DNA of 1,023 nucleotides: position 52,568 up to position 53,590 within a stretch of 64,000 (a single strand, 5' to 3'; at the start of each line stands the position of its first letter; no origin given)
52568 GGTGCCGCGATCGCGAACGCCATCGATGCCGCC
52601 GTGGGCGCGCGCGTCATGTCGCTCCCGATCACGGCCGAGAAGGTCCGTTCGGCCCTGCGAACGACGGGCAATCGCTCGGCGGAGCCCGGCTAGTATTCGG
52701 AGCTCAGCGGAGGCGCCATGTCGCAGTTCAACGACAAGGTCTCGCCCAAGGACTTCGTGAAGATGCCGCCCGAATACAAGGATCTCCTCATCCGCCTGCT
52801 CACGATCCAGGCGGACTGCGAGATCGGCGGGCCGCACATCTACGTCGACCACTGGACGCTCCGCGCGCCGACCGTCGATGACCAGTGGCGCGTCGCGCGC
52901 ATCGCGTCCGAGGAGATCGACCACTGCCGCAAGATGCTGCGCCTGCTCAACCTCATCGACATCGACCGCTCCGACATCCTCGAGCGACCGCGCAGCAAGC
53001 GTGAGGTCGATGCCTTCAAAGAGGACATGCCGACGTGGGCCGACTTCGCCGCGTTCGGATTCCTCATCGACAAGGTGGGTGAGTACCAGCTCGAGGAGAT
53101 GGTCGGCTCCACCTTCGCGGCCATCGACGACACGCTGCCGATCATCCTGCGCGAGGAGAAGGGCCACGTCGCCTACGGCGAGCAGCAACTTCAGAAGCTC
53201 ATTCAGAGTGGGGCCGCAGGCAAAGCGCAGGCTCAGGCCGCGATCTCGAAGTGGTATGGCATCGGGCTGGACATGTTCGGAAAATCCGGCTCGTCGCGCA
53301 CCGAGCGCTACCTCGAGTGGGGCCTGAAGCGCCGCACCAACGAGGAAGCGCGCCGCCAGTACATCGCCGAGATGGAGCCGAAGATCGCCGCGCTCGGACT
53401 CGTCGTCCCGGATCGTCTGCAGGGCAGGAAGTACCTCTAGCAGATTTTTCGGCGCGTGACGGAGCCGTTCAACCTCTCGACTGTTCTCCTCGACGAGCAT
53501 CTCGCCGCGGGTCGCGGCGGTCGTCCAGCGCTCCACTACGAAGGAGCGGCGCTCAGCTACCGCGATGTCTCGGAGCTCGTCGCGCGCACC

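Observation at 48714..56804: Tightly coupled operon: Mo-hydroxylase (S/M/CoxG/L) + minimal PaaA-like di-iron protein + aryl-CoA ligase + S9 peptidase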

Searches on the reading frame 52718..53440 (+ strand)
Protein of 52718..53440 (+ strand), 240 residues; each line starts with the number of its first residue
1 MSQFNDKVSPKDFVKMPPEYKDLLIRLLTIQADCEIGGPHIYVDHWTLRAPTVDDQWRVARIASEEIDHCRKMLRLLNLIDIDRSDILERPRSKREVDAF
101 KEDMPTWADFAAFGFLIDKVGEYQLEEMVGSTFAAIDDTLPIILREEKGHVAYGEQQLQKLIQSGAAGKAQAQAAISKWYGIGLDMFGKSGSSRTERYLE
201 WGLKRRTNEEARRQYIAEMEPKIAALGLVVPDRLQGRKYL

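Call 5: search_protein_families(library=pfam, proteins=[window:52718-53440:+], max_evalue=0.001)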
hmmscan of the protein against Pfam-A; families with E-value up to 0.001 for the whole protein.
window:52718-53440:+ (240 aa): 1 family
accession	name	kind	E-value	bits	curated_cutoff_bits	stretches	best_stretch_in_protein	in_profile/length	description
PF05138.18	PaaA_PaaC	-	8.6e-25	87.9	28.5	1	15-234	9-229/263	Phenylacetic acid catabolic protein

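Call 6: search_protein_families(library=ncbifam, proteins=[window:52718-53440:+], max_evalue=0.00001)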
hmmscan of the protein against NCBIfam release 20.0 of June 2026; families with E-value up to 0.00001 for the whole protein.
window:52718-53440:+ (240 aa): 3 families
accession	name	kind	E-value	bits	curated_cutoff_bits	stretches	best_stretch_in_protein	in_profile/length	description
TIGR02156.2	PA_CoA_Oxy1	equivalog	8.2e-26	90.7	280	1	6-233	9-237/289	1,2-phenylacetyl-CoA epoxidase subunit PaaA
TIGR03225.1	benzo_boxB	equivalog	1.7e-14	53.5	499.1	1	13-167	97-259/471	benzoyl-CoA 2,3-epoxidase subunit BoxB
TIGR02158.1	PA_CoA_Oxy3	equivalog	2.7e-09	37.2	133.35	1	45-233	14-202/237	1,2-phenylacetyl-CoA epoxidase subunit PaaC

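Call 8: find_homologous_proteins(query=window:52718-53440:+)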
Query window:52718-53440:+ (240 aa): 1530 proteins with E <= 0.001 among 2023 candidates; the best 120 are listed.
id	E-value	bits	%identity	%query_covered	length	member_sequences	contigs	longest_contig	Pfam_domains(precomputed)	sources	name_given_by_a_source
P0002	1.4e-153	527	97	100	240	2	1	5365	PF05138.19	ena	-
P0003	2.2e-151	520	95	100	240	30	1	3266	PF05138.19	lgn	-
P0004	3.1e-151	520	95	100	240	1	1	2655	PF05138.19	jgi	jgi:ring-1,2-phenylacetyl-CoA epoxidase subunit PaaA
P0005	5.8e-151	519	95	100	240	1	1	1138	PF05138.19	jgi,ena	-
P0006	5.8e-151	519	95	100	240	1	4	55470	PF05138.19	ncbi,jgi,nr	ncbi:MAG TPA: Phenylacetic acid catabolic protein [Candidatus Limnocylindria bacterium]|jgi:ring-1,2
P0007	8.1e-151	518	95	100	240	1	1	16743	PF05138.19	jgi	-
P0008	9.5e-151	518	94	100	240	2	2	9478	PF05138.19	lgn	-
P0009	1.0e-150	518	94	100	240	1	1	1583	PF05138.19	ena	-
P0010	2.1e-150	517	95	100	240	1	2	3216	PF05138.19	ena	-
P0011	2.9e-150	516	95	100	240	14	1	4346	PF05138.19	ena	-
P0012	1.0e-149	515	94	100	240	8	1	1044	PF05138.19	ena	-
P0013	1.4e-149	514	94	100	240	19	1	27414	PF05138.19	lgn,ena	-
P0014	2.0e-149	514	93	100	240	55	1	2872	PF05138.19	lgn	-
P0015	9.2e-149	512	94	100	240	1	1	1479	PF05138.19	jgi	-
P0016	5.4e-148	509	93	100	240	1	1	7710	PF05138.19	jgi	jgi:ring-1,2-phenylacetyl-CoA epoxidase subunit PaaA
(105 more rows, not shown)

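Call 12: find_related_loci(query=A1, collection=genome_contigs, flank=10000)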
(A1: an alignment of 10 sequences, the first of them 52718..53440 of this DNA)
Query A1 (240 aa) in genome_contigs; peptide patterns used: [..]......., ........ (x = any residue, [..] = any of these).
254 stretches matched a pattern; 233 encode a relative of the query (tblastn E <= 1e-3); the best 80 are kept; 80 distinct loci.
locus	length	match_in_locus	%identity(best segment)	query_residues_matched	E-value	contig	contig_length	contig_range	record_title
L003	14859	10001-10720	96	1-240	5e-157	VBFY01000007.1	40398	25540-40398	MAG: Chloroflexi bacterium isolate CF_64 14_1009_16_40cm_scaffold_1007, whole genome shotgun sequence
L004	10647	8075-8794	95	1-240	2e-156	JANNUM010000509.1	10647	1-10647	MAG: Chloroflexota bacterium isolate SOY_30_metabat_212 SOY_30_k141_2920298, whole genome shotgun sequence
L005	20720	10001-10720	95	1-240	6e-156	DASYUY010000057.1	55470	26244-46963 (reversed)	MAG TPA_asm: Candidatus Limnocylindria bacterium isolate SMAG_U4607 k141_2940527, whole genome shotgun sequence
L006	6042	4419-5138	94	1-240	3e-156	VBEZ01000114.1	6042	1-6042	MAG: Chloroflexi bacterium isolate CF_39 14_1009_02_40cm_scaffold_10543, whole genome shotgun sequence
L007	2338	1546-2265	93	1-240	5e-165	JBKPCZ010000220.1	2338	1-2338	MAG: Chloroflexota bacterium isolate GB_EKS_MAG_00038 GB_EKS_000001261043, whole genome shotgun sequence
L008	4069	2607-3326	93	1-240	1e-158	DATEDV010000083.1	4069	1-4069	MAG TPA_asm: Candidatus Limnocylindria bacterium isolate SMAG_U8716 k141_214195, whole genome shotgun sequence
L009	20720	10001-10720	88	1-240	4e-148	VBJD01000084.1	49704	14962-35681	MAG: Chloroflexi bacterium isolate CF_147 14_0929_05_30cm_scaffold_1551, whole genome shotgun sequence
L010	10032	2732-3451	85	1-240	9e-142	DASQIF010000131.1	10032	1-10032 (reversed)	MAG TPA_asm: Candidatus Acidiferrales bacterium isolate SMAG_U11852 k141_184901, whole genome shotgun sequence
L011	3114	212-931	83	1-240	1e-146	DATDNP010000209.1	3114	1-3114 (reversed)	MAG TPA_asm: Candidatus Limnocylindria bacterium isolate SMAG_U440 k141_393039, whole genome shotgun sequence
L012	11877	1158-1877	85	1-240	6e-140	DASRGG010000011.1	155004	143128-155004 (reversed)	MAG TPA_asm: Candidatus Limnocylindria bacterium isolate SMAG_U10052 k141_1491059, whole genome shotgun sequence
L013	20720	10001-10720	82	1-240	1e-136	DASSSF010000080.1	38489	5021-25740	MAG TPA_asm: Candidatus Limnocylindria bacterium isolate SMAG_U508 k141_285233, whole genome shotgun sequence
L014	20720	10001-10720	81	1-240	5e-136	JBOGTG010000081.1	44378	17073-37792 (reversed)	MAG: Candidatus Limnocylindria bacterium isolate SC-S_metawrap_bin.40 k127_3722137, whole genome shotgun sequence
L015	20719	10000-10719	81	1-240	1e-134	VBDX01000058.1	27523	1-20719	MAG: Chloroflexi bacterium isolate CF_11 14_1009_13_30cm_scaffold_2322, whole genome shotgun sequence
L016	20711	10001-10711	81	4-240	4e-134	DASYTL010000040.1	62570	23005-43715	MAG TPA_asm: Candidatus Limnocylindria bacterium isolate SMAG_U4566 k141_268130, whole genome shotgun sequence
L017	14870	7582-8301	78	1-240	1e-133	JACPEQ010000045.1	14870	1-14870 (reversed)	MAG: Chloroflexi bacterium isolate NC_groundwater_339_Ag_B-0.1um_70_19 GD18-4_B1_scaffold_186205, whole genome shotgun s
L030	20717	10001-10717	75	1-240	2e-124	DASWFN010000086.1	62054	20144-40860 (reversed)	MAG TPA_asm: Candidatus Limnocylindria bacterium isolate SMAG_U2790 k141_713508, whole genome shotgun sequence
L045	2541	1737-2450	56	4-240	1e-87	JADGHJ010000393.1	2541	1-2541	MAG: Chloroflexota bacterium isolate HOG27 NODE_22349_length_2541_cov_18.510238, whole genome shotgun sequence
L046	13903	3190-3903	55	4-240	2e-84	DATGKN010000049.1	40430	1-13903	MAG TPA_asm: Chloroflexota bacterium isolate SMAG_U9860 k141_217072, whole genome shotgun sequence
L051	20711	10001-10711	53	4-240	3e-81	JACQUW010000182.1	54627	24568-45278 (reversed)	MAG: Deltaproteobacteria bacterium isolate NC_groundwater_1447_Ag_S-0.65um_55_23 S_p65_S5_coassembly_k141_2140832, whole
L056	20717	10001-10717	52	2-240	4e-80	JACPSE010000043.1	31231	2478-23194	MAG: Deltaproteobacteria bacterium isolate NC_groundwater_697_Ag_S-0.2um_55_12 S36_SO-2_scaffold_106128, whole genome sh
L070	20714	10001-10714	54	4-239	6e-79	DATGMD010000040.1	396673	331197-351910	MAG TPA_asm: Chloroflexota bacterium isolate SMAG_U9903 k141_535476, whole genome shotgun sequence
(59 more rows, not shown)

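Call 20: search_solved_structures(query=window:52718-53440:+, max_evalue=1, show_alignments=2)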
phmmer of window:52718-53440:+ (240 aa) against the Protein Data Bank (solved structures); distinct sequences matched with E-value up to 1: 6.
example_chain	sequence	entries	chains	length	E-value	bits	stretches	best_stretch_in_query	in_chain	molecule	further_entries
3pvr_A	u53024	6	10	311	2e-18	70.1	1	8-232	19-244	Phenylacetic acid degradation protein paaA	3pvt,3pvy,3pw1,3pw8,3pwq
4ii4_A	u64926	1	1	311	2.1e-18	70.1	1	8-232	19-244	1,2-phenylacetyl-CoA epoxidase, subunit A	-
4mud_A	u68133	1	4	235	1.6e-17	67.1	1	15-205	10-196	Ring oxydation complex/ phenylacetic acid degradation related protein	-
4iit_A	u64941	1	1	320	4.4e-16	62.4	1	8-232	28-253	Phenylacetate-CoA oxygenase subunit PaaA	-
3per_A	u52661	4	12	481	6.2e-12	48.9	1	14-164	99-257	Benzoyl-CoA oxygenase component B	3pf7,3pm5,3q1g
1krq_A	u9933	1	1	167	0.2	14.5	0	25-82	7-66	ferritin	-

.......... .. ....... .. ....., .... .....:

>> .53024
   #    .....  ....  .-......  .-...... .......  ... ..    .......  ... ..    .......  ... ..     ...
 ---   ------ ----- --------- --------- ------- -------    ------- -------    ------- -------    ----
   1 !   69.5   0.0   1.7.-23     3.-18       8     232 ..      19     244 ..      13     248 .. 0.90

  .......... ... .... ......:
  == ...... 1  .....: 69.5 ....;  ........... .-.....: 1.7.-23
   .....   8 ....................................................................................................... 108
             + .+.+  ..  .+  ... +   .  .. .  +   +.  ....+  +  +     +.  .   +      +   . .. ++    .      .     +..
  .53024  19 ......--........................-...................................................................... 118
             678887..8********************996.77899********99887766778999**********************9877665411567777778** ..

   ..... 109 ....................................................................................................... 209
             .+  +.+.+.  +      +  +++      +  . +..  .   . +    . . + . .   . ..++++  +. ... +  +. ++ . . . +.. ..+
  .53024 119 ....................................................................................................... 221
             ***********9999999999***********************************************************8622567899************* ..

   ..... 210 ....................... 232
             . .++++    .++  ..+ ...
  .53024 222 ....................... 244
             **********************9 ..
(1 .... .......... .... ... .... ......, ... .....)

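Call 32: search_dna_similar(query=window:52718-53440:+, collection=plasmids, mode=protein, max_rows=25)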
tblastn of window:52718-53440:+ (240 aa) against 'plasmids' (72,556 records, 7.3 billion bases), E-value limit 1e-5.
Records with a match: 331; places in all: 349; records where one place covers at least 80% of the query: 329.
Best place of each record, by identity: <60% 331.
By first word of the organism name: Ralstonia 132; Sinorhizobium 65; Pseudosulfitobacter 18; Paracoccus 17; Alteromonas 11; Rhizobium 11; Haloferax 8; Azospirillum 4; Dinoroseobacter 3; Ruegeria 3; and 41 more.
By predicted mobility (MOB-suite, as given by PLSDB): mobilizable 166; non-mobilizable 150; conjugative 15.
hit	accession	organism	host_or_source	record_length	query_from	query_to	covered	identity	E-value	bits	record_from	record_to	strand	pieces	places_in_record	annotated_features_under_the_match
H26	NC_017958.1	Tistrella mobilis KA081020-065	-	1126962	11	240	96%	31.9%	2e-25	111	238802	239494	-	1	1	record has no annotation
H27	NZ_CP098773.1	Alteromonas macleodii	mixed culture,gracilaria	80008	9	240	97%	30.8%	1e-23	106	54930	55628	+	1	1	Phenylacetic acid catabolic protein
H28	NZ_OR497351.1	Enterobacter hormaechei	-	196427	9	240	97%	30.8%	1e-23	106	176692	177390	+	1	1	Phenylacetic acid catabolic protein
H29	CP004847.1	Alteromonas mediterranea 615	-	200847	9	240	97%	30.8%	1e-23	106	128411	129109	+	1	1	phenylacetic acid degradation protein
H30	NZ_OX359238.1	Alteromonas macleodii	-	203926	9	240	97%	30.8%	1e-23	106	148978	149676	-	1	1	Phenylacetic acid catabolic protein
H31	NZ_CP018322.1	Alteromonas macleodii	Trichodesmium erythraeum IMS101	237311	9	240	97%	30.8%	1e-23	106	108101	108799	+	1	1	Phenylacetic acid catabolic protein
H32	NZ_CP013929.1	Alteromonas mediterranea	seawater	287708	9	240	97%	30.8%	1e-23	106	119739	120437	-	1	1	Phenylacetic acid catabolic protein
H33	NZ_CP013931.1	Alteromonas mediterranea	seawater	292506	9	240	97%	30.8%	1e-23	106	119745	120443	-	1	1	Phenylacetic acid catabolic protein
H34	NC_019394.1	Alteromonas mediterranea DE1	-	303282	9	240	97%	30.8%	1e-23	106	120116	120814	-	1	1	Phenylacetic acid catabolic protein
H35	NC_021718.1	Alteromonas mediterranea UM7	-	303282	9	240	97%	30.8%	1e-23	106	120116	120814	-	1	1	Phenylacetic acid catabolic protein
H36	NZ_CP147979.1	Alteromonas macleodii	-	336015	9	240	97%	30.8%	1e-23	106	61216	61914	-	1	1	Phenylacetic acid catabolic protein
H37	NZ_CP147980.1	Alteromonas macleodii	-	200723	9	240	97%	30.3%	3e-22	101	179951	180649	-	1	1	Phenylacetic acid catabolic protein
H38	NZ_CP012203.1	Alteromonas macleodii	-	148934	9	240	85%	32.9%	2e-18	118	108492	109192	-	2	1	Phenylacetic acid catabolic protein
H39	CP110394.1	Burkholderia sp. JSH-S8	Tetrastigma hemsleyanum Diels et Gilg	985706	5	232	95%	29.0%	2e-21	100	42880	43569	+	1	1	phenylacetate-CoA oxygenase subunit PaaI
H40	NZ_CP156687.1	Burkholderia stagnalis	Bacterial cells,soils collected in ...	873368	5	232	95%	29.0%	2e-20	97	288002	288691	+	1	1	Phenylacetic acid catabolic protein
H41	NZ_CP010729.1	Phaeobacter inhibens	cell culture,clam larvae aquaculture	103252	6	232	95%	29.0%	3e-14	79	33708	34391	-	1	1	paaA: 1,2-phenylacetyl-CoA epoxidase subunit PaaA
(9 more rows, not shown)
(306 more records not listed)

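Call 33: get_annotated_region(hit=H27, flank=9000)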
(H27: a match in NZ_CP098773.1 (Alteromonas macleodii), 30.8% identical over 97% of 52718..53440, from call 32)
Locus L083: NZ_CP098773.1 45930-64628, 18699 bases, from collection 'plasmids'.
description: Alteromonas macleodii strain QZ9-9 plasmid unnamed, complete sequence
organism: Alteromonas macleodii (NCBI taxid 28108)
taxonomy: Bacteria; Pseudomonadota; Gammaproteobacteria; Alteromonadales; Alteromonadaceae; Alteromonas; Alteromonas macleodii
host: -; source: mixed culture,gracilaria; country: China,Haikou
typing (MOB-suite, as given by PLSDB): non-mobilizable; replicon rep_cluster_1371
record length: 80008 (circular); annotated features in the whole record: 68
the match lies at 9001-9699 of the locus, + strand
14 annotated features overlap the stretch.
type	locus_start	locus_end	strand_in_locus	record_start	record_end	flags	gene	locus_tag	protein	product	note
CDS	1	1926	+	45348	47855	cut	-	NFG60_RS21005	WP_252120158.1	S8 family peptidase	-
CDS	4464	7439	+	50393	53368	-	-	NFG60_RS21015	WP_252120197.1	Tn3 family transposase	-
CDS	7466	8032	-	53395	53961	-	-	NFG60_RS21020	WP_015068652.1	recombinase family protein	GO:0006310 - DNA recombination [Evidence IEA]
CDS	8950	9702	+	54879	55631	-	-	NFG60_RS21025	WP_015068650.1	Phenylacetic acid catabolic protein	GO:0010124 - phenylacetate catabolic process [Evidence IEA]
CDS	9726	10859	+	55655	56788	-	-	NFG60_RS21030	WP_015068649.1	radical SAM protein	-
CDS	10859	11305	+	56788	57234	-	-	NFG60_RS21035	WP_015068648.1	MaoC family dehydratase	-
CDS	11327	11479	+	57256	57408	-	-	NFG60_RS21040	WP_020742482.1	hypothetical protein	-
CDS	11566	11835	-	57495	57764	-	-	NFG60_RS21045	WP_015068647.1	response regulator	GO:0000160 - phosphorelay signal transduction system [Evidence IEA]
CDS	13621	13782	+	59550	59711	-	-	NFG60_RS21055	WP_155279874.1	hypothetical protein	-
CDS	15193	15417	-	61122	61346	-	-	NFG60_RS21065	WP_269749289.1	tyrosine-type recombinase/integrase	GO:0015074 - DNA integration [Evidence IEA]; GO:0006310 - DNA recombination [Evidence IEA]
CDS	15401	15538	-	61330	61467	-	-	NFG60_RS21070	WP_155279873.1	hypothetical protein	-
CDS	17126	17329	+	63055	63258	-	-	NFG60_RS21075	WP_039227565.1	hypothetical protein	-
CDS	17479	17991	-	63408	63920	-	-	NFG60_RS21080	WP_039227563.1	hypothetical protein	-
CDS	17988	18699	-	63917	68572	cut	-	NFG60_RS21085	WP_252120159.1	RHS repeat-associated core domain-containing protein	-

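Call 34: get_annotated_region(hit=H39, flank=9000)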
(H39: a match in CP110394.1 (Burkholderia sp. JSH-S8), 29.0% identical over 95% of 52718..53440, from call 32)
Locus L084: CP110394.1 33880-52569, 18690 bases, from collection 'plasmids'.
description: Burkholderia sp. JSH-S8 plasmid pla, complete sequence
organism: Burkholderia sp. JSH-S8 (NCBI taxid 2880219)
taxonomy: Bacteria; Pseudomonadota; Betaproteobacteria; Burkholderiales; Burkholderiaceae; Burkholderia; Burkholderia sp. JSH-S8
host: -; source: Tetrastigma hemsleyanum Diels et Gilg; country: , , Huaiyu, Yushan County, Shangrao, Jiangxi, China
typing (MOB-suite, as given by PLSDB): non-mobilizable
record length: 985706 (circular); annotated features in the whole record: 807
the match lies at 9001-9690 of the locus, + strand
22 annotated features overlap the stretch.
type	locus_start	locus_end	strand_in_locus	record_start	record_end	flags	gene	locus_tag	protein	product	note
CDS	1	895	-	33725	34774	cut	-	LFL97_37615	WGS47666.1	succinylglutamate desuccinylase/aspartoacylase family protein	-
CDS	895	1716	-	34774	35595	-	-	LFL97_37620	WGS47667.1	hypothetical protein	-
CDS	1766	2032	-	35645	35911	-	-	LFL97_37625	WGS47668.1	acyl carrier protein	-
CDS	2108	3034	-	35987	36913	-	-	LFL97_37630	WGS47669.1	chlorinating enzyme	-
CDS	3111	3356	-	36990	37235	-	-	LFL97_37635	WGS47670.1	acyl carrier protein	-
CDS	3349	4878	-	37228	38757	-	-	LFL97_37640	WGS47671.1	amino acid adenylation domain-containing protein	-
CDS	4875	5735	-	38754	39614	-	-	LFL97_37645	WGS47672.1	alpha/beta hydrolase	-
CDS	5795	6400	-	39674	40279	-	-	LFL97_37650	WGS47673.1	N-acylhomoserine lactone synthase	-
CDS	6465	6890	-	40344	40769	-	-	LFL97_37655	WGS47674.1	DUF4902 domain-containing protein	-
CDS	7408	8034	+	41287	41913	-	-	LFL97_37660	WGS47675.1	hypothetical protein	-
CDS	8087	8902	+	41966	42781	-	-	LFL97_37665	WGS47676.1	alpha/beta fold hydrolase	-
CDS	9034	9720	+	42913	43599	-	-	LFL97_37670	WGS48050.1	phenylacetate-CoA oxygenase subunit PaaI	-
CDS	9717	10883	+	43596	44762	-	-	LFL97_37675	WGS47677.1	radical SAM protein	-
CDS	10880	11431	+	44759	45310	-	-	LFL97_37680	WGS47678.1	PaaI family thioesterase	-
CDS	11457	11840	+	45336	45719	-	-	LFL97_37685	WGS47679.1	cupin domain-containing protein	-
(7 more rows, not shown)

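Call 47: predict_structure(alignment_id=A2)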
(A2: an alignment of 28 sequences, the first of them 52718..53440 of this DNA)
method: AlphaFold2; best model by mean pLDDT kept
length: 240 residues; sequences in the alignment: 28
mean_pLDDT: 95.5   pTM: 0.91
mean pLDDT of the five models: 95.5, 94.6, 94.2, 93.9, 93.5
residues with pLDDT >= 90: 224; 70-90: 14; 50-70: 2; < 50: 0
segments of 3 or more residues with pLDDT < 50: none
pLDDT, mean of each block of 10 residues (from residue 1): 88 98 98 95 92 97 98 98 95 90 95 98 96 96 97 99 98 98 94 93 96 98 98 88
secondary structure, 60 per line:
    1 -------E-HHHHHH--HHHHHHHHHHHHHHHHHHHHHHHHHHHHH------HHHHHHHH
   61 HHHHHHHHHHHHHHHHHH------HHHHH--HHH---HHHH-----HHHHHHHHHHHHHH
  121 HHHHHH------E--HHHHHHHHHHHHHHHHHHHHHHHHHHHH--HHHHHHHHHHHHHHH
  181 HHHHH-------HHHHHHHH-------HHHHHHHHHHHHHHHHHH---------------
elements in order: H10-15 H18-46 H53-78 H85-89 H98-101 H107-126 H136-163 H166-185 H193-200 H208-225

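Call 52: fold_search(model_id=the predicted structure, library=pdb)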
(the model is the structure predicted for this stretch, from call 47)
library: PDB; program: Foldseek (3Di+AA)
matches with E <= 10: 528; with E <= 0.001: 32
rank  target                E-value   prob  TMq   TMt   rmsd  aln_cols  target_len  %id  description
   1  4ii4_A                7.6e-11  1.00  0.83  0.67   3.4       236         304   25  The Phenylacetyl-CoA monooxygenase - mutant PaaA E49Q K68Q - PaaC wild type subcomplex with benzoyl-CoA (released 2014-08-20)
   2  3pw8_C                1.8e-10  1.00  0.87  0.70   2.2       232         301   26  The Phenylacetyl-CoA monooxygenase PaaAC subcomplex with acetyl-CoA (released 2011-01-19)
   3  3pwq_D                2.3e-10  1.00  0.85  0.69   2.3       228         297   26  The Phenylacetyl-CoA monooxygenase PaaAC subcomplex (released 2011-01-19)
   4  3pwq_F                3.3e-10  1.00  0.85  0.69   2.1       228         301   27  The Phenylacetyl-CoA monooxygenase PaaAC subcomplex (released 2011-01-19)
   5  3pwq_C                4.6e-10  1.00  0.85  0.69   2.2       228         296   27  The Phenylacetyl-CoA monooxygenase PaaAC subcomplex (released 2011-01-19)
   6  4iit_A                5.1e-10  1.00  0.86  0.69   2.2       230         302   24  The Phenylacetyl-CoA monooxygenase PaaABC subcomplex with phenylacetyl-CoA (released 2013-11-06)
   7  3pvr_A                5.8e-10  1.00  0.87  0.70   2.2       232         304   26  The Phenylacetyl-CoA monooxygenase PaaAC subcomplex with benzoyl-CoA (released 2011-01-19)
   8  3pwq_H                7.8e-10  1.00  0.85  0.70   2.1       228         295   27  The Phenylacetyl-CoA monooxygenase PaaAC subcomplex (released 2011-01-19)
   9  4mud_D                2.5e-09  1.00  0.81  0.87   3.0       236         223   22  Crystal structure of a ring oxydation complex/ phenylacetic acid degradation-like protein (SSO1313) from Sulfolobus so (released 2013-10-09)
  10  4mud_A                3.1e-09  1.00  0.81  0.87   3.0       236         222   22  Crystal structure of a ring oxydation complex/ phenylacetic acid degradation-like protein (SSO1313) from Sulfolobus so (released 2013-10-09)
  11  4mud_C                9.6e-09  1.00  0.81  0.88   2.6       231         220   22  Crystal structure of a ring oxydation complex/ phenylacetic acid degradation-like protein (SSO1313) from Sulfolobus so (released 2013-10-09)
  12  4mud_B                1.2e-08  1.00  0.81  0.88   2.6       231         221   22  Crystal structure of a ring oxydation complex/ phenylacetic acid degradation-like protein (SSO1313) from Sulfolobus so (released 2013-10-09)
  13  3per_A                2.7e-07  1.00  0.76  0.40   5.0       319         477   21  Crystal Structure of BoxB with phosphate bound to the diiron center (released 2011-06-01)
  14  3per_B                6.9e-07  1.00  0.78  0.42   4.6       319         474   21  Crystal Structure of BoxB with phosphate bound to the diiron center (released 2011-06-01)
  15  3q1g_B                9.6e-07  1.00  0.77  0.41   4.7       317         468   21  Crystal Structure of BoxB crystallized with PEG (released 2011-06-01)
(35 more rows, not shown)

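Call 58: get_annotated_region(hit=H41, flank=3000)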
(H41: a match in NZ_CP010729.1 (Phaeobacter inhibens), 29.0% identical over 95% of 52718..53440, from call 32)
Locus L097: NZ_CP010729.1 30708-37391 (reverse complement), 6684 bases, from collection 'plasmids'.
description: Phaeobacter inhibens strain P88 plasmid pP88_d, complete sequence
organism: Phaeobacter inhibens (NCBI taxid 221822)
taxonomy: Bacteria; Pseudomonadota; Alphaproteobacteria; Rhodobacterales; Roseobacteraceae; Phaeobacter; Phaeobacter inhibens
host: -; source: cell culture,clam larvae aquaculture; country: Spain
typing (MOB-suite, as given by PLSDB): mobilizable; replicon rep_cluster_392,rep_cluster_517; relaxase MOBP,MOBP
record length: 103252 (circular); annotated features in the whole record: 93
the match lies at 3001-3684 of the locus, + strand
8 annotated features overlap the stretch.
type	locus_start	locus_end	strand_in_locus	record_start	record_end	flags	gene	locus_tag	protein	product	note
CDS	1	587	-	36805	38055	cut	styA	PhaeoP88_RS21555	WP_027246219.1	styrene monooxygenase subunit StyA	GO:0042207 - styrene catabolic process [Evidence IEA]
CDS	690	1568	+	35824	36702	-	-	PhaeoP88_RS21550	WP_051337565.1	LysR family transcriptional regulator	-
CDS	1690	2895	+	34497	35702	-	pcaF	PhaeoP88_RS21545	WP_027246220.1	3-oxoadipyl-CoA thiolase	GO:0019619 - 3,4-dihydroxybenzoate catabolic process [Evidence IEA]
CDS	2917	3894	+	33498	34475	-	paaA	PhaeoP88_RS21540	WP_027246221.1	1,2-phenylacetyl-CoA epoxidase subunit PaaA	GO:0010124 - phenylacetate catabolic process [Evidence IEA]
CDS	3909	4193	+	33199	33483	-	paaB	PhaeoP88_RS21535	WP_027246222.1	1,2-phenylacetyl-CoA epoxidase subunit PaaB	GO:0010124 - phenylacetate catabolic process [Evidence IEA]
CDS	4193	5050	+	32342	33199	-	paaC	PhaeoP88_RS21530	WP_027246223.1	1,2-phenylacetyl-CoA epoxidase subunit PaaC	GO:0010124 - phenylacetate catabolic process [Evidence IEA]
CDS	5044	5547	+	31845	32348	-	paaD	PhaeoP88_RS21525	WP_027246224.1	1,2-phenylacetyl-CoA epoxidase subunit PaaD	GO:0010124 - phenylacetate catabolic process [Evidence IEA]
CDS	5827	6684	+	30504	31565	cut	paaE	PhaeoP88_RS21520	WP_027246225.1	1,2-phenylacetyl-CoA epoxidase subunit PaaE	GO:0010124 - phenylacetate catabolic process [Evidence IEA]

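Call 81: search_protein_representatives(protein=window:52718-53440:+)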
Query: 240 residues. Proteins with E-value up to 0.001 (for the whole library): 693; up to 1e-10: 277; up to 1e-30: 40. The best 150 are listed.
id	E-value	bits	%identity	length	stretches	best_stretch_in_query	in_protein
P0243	6.1e-78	278.0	83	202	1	2-149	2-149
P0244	3.2e-77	275.7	56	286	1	3-232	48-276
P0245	3.8e-70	252.5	50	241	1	4-239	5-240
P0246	5.2e-62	225.9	44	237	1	4-240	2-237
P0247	1.9e-58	214.2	91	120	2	70-176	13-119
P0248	1.8e-55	204.5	44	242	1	2-234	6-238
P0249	8.3e-54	199.1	57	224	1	22-181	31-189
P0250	9.9e-54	198.8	45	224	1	16-240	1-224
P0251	7.9e-50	186.0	67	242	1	115-240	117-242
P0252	1.7e-49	185.0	74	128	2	144-240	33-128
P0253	2.4e-47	177.9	78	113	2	16-82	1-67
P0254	3.6e-47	177.3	52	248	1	2-176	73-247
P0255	1.8e-44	168.5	50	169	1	4-166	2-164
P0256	6.5e-44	166.7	71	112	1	128-240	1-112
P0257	8.3e-42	159.8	50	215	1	59-208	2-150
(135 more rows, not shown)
